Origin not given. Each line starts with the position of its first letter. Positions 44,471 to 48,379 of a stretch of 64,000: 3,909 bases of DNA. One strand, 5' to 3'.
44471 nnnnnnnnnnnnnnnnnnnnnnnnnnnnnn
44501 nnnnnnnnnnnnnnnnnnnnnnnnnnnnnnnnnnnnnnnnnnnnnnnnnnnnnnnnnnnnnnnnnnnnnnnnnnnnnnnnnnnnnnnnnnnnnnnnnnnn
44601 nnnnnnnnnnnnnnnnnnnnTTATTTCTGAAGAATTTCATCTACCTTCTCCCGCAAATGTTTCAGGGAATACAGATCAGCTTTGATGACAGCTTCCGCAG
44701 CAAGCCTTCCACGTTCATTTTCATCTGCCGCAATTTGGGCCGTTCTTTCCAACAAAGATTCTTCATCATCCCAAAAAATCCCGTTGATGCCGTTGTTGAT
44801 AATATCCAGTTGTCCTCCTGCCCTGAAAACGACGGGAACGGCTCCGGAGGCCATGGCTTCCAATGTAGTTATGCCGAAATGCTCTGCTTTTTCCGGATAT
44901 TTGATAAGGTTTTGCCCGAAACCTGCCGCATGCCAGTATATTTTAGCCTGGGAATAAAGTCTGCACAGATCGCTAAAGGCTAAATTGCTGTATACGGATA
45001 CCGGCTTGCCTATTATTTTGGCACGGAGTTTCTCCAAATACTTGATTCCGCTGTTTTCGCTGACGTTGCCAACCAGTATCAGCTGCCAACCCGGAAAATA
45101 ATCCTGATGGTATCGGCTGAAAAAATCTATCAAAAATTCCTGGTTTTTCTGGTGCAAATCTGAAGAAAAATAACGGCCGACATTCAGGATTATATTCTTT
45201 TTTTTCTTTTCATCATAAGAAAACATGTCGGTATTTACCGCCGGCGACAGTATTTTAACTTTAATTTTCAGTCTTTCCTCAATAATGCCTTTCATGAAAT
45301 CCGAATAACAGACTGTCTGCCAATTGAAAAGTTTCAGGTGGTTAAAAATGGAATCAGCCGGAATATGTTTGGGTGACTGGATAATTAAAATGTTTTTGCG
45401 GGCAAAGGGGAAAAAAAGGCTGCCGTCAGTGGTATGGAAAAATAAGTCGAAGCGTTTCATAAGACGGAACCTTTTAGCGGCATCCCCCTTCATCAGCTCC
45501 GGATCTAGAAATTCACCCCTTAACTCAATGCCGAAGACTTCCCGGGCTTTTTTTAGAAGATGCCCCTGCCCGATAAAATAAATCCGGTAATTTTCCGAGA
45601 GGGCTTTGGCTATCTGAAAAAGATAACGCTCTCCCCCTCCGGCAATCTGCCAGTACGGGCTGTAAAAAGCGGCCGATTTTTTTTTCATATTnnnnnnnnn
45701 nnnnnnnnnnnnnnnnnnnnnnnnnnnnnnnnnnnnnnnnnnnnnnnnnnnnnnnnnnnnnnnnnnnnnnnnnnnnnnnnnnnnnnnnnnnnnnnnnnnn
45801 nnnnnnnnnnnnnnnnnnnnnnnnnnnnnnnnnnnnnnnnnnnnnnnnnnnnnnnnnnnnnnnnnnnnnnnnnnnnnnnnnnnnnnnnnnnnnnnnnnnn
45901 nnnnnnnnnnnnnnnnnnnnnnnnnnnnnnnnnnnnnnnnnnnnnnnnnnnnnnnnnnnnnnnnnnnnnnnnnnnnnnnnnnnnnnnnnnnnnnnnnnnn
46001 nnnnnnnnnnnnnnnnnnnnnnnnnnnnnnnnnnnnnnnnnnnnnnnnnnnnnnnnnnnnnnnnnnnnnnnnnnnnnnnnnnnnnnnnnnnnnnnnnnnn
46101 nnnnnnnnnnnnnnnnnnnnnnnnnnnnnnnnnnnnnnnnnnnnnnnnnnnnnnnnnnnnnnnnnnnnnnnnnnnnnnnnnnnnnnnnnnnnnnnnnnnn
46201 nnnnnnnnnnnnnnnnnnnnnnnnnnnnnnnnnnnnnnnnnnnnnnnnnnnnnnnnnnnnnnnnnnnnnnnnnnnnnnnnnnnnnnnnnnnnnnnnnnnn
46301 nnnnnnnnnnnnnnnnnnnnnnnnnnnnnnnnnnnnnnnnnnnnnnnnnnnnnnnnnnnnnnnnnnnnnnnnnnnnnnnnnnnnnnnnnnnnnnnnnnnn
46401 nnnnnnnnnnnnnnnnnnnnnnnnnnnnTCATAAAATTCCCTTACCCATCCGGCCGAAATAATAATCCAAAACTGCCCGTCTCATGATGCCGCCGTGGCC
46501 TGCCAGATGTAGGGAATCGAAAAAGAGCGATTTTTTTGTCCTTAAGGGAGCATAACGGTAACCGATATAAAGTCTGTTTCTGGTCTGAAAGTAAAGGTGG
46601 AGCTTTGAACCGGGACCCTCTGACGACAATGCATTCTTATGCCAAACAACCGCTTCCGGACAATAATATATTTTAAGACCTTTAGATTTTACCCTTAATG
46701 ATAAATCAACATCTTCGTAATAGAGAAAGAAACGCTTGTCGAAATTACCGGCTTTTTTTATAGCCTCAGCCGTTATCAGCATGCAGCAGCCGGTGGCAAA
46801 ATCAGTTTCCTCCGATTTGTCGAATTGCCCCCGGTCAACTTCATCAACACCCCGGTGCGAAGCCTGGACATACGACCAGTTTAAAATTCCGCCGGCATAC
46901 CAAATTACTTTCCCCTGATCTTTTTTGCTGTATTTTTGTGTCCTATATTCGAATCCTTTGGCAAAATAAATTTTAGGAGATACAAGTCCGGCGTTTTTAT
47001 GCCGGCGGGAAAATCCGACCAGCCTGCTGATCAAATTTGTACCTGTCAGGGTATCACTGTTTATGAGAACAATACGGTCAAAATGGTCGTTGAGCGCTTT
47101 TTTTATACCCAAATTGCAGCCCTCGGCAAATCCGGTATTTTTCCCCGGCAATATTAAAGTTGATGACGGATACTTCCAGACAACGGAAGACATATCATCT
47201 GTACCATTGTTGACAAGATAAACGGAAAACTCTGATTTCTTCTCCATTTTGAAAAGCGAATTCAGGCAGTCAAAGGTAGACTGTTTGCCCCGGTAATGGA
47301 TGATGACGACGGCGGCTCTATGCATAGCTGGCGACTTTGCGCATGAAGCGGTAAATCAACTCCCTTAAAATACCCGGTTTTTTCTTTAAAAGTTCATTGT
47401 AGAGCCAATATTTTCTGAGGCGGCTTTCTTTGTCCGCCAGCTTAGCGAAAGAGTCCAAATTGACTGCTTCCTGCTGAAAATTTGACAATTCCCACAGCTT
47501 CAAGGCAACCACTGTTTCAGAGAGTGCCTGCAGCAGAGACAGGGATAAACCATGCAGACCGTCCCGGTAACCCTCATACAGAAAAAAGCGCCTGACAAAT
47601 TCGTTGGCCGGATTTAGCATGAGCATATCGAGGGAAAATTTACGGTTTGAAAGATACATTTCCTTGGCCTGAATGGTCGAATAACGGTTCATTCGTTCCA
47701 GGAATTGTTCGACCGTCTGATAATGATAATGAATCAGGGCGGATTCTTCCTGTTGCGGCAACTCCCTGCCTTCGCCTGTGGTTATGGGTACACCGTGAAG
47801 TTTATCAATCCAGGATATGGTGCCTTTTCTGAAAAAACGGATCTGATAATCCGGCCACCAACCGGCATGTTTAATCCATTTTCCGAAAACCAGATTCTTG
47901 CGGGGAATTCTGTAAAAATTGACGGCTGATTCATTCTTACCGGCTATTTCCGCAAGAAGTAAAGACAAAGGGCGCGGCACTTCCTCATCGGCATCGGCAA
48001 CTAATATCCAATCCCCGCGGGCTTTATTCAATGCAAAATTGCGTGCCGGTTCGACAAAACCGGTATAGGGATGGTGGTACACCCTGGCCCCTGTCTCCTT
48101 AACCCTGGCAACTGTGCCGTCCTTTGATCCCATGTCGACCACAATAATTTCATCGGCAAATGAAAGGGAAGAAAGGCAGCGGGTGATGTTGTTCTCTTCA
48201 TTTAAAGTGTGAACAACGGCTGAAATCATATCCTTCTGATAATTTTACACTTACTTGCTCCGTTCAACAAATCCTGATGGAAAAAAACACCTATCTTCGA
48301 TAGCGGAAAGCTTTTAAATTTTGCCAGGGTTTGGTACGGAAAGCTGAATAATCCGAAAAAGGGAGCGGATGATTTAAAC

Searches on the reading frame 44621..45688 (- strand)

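Call 6: search_protein_families(library=pfam, proteins=[window:44621-45688:-], max_evalue=0.001)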
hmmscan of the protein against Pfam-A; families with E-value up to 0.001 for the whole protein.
window:44621-45688:- (355 aa): 4 families
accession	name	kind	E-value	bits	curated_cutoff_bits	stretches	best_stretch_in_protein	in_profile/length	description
PF00534.26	Glycos_transf_1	-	6.1e-21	75.2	26.4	1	153-332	4-168/172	Glycosyl transferases group 1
PF13692.12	Glyco_trans_1_4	-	1.2e-14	55.2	27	1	165-322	2-142/142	Glycosyl transferases group 1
PF13524.12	Glyco_trans_1_2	-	2.2e-05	24.8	25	1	219-334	13-126/144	Glycosyl transferase-like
PF15924.11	ALG11_N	-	0.00073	20.1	29.8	0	4-57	2-64/209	ALG11 mannosyltransferase N-terminus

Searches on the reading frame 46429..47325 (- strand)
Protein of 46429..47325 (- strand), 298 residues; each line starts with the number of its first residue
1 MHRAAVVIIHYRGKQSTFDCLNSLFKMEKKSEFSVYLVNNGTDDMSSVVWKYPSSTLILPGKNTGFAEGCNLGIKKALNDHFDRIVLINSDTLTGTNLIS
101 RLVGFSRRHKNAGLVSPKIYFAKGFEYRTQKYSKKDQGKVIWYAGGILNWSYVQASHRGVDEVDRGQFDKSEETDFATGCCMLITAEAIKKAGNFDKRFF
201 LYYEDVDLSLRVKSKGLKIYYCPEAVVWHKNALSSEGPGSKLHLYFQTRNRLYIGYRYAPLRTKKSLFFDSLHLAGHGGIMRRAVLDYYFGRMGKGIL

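Call 6: search_protein_families(library=pfam, proteins=[window:46429-47325:-], max_evalue=0.001)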
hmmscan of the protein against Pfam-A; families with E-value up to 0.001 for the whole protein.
window:46429-47325:- (298 aa): 3 families
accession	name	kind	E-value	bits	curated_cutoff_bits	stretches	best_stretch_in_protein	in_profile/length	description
PF13641.12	Glyco_tranf_2_3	-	1.1e-16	62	27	1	4-252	3-227/230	Glycosyltransferase like family 2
PF00535.33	Glycos_transf_2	-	3.7e-09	37.2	23.3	1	6-190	2-165/168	Glycosyl transferase family 2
PF13632.12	Glyco_trans_2_3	-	8.7e-07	29.4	27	1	164-255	59-142/198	Glycosyl transferase family group 2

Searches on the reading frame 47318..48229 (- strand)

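Call 6: search_protein_families(library=pfam, proteins=[window:47318-48229:-], max_evalue=0.001)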
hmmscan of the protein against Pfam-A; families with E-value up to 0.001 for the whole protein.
window:47318-48229:- (303 aa): 2 families
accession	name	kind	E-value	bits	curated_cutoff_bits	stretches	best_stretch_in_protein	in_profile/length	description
PF00535.33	Glycos_transf_2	-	3.3e-21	76.4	23.3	1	3-134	1-143/168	Glycosyl transferase family 2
PF13704.12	Glyco_tranf_2_4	-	1.1e-05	26.3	27.5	1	23-82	16-82/98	Glycosyl transferase family 2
